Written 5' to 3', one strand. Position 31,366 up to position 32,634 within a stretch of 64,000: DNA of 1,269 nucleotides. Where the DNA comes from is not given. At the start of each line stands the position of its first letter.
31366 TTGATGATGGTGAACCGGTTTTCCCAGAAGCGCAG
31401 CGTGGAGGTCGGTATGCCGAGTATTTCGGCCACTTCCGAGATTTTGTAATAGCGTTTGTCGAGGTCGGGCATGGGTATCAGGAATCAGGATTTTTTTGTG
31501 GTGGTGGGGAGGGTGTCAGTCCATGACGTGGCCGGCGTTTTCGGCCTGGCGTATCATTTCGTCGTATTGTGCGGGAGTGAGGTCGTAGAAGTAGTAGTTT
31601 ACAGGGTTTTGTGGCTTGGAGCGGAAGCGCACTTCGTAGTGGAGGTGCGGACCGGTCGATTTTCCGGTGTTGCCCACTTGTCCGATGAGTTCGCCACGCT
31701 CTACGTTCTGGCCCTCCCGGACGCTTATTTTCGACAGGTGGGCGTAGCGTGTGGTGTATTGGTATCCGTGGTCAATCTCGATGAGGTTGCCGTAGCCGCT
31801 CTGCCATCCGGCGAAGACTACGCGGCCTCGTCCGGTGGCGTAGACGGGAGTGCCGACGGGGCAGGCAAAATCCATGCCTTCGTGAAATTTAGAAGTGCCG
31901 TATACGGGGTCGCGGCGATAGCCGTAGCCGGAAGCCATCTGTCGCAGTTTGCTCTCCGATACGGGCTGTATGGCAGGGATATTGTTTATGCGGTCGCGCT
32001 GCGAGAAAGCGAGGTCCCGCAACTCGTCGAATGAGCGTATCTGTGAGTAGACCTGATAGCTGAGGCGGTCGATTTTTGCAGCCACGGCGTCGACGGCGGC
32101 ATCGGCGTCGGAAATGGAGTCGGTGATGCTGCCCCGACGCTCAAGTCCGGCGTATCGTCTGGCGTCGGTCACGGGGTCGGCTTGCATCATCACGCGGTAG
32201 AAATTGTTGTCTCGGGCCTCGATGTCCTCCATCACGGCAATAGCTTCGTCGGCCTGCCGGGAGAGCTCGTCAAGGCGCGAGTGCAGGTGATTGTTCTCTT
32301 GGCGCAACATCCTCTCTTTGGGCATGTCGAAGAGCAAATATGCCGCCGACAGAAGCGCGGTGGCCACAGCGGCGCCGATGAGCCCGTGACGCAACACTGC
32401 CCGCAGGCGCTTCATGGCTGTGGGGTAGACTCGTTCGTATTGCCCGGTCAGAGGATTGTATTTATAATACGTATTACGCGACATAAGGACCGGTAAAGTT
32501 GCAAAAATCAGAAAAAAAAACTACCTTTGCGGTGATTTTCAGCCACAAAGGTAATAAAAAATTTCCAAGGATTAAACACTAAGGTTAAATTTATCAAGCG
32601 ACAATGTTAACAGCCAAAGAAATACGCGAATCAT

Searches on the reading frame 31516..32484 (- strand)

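Call 3: search_protein_families(library=pfam, proteins=[window:31516-32484:-], max_evalue=0.01)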
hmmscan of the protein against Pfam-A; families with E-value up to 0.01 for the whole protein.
window:31516-32484:- (322 aa): 1 family
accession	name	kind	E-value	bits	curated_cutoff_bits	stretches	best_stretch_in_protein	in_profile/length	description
PF01551.29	Peptidase_M23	-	5.7e-40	135.9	28.7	1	199-294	1-96/96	Peptidase family M23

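Call 4: search_protein_families(library=padloc, proteins=[window:31516-32484:-], max_evalue=0.01)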
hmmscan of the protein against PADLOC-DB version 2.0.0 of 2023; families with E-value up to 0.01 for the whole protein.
window:31516-32484:- (322 aa): 0 families

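Call 5: search_protein_families(library=ncbifam, proteins=[window:31516-32484:-], max_evalue=0.01)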
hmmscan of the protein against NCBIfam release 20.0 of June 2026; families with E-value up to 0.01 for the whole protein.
window:31516-32484:- (322 aa): 15 families
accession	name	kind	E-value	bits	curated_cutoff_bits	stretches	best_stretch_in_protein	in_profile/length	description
NF008652.0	PRK11649.1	equivalog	1.2e-35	123.1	341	1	188-295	299-407/439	murein DD-endopeptidase MepM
NF053825.1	PdgNdpepShyA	equivalog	5e-34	117.7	700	1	182-296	276-391/425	peptidoglycan DD-endopeptidase ShyA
NF053824.1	PdgNdpepShyC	equivalog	4.9e-28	98.2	700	1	180-289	274-384/429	peptidoglycan DD-endopeptidase ShyC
NF052530.1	Heli_ShapePgp3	exception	9.9e-25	87.2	300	1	185-297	151-263/270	peptidoglycan metallopeptidase Pgp3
NF052336.1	PdgHdaseHSB100310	equivalog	2.6e-24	86.2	500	1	182-289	42-145/316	peptidoglycan hydrolase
NF040883.1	amid_act_ActS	equivalog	5.2e-23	81.6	375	1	202-297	137-232/242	amidase activator ActS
NF050804.1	CellDivDipMCaul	equivalog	4.5e-22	78.6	900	1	195-289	522-617/634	cell division endopeptidase DipM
NF008123.1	PRK10871.1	equivalog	4.6e-21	75.6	311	1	202-297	266-361/365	murein hydrolase activator NlpD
NF041208.1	celldiv_DipM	equivalog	1.9e-17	63.7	740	1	198-297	316-416/419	cell division endopeptidase DipM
NF052529.1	PG_M23_Pgp6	exception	3e-16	59.1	600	1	198-288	332-422/452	peptidoglycan metallopeptidase Pgp6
NF053738.1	S2SprSpoIIQBc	equivalog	4.4e-15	55.9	250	1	214-301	137-226/232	stage II sporulation protein SpoIIQ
NF008644.1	PRK11637.1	equivalog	1.5e-12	47.2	270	1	202-296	287-381/385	murein hydrolase activator EnvC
NF047755.1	LIC_10271_M23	exception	4.2e-09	36.4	180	1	201-271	117-187/207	LIC_10271 family cell wall hydrolase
NF004799.0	PRK06148.1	subfamily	1.8e-08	32.8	1128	1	199-286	439-538/1015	hypothetical protein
NF047657.1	CellWlHdaseLepto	equivalog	3.4e-05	23.4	400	1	201-275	128-201/221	hypothetical protein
